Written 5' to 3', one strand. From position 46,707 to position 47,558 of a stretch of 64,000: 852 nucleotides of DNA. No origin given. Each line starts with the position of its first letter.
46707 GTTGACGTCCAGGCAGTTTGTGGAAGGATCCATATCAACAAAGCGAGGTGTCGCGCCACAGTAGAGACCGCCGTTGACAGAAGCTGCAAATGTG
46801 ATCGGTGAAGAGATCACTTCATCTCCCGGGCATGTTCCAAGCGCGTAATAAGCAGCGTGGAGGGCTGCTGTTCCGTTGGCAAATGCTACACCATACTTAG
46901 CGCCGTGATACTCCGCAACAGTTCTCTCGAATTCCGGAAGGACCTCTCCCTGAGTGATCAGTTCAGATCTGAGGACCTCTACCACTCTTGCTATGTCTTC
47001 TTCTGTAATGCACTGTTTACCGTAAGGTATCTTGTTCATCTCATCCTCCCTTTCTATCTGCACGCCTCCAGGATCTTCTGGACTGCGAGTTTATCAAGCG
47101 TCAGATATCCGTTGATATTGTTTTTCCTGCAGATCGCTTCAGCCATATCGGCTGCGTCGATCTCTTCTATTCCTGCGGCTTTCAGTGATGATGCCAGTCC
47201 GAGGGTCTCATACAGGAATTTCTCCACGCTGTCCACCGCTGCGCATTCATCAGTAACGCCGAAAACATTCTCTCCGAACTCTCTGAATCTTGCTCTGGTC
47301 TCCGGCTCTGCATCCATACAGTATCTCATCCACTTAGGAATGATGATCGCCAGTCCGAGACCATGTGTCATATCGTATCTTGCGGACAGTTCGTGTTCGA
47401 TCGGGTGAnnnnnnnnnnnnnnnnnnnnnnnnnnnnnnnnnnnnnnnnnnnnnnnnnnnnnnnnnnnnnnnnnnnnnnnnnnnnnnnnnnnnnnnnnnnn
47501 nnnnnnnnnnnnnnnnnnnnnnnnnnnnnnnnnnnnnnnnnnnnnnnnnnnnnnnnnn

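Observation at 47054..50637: ATP-grasp ligase + class III aminotransferase + Fe-alcohol dehydrogenase occupy the head of the nonulosonate operon, while the canonical PseH N-acetyltransferase is missing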

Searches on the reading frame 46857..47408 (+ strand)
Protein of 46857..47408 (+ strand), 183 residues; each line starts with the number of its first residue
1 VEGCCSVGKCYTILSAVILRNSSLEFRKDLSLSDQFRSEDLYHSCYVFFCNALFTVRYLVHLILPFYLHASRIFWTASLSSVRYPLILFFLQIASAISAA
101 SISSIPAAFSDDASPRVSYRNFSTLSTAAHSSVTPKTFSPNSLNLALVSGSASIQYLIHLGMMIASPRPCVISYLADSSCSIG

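Call 64: search_protein_families(library=pfam, proteins=[window:46857-47408:+], max_evalue=0.01)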
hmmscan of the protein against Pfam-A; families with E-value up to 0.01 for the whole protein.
window:46857-47408:+ (183 aa): 0 families
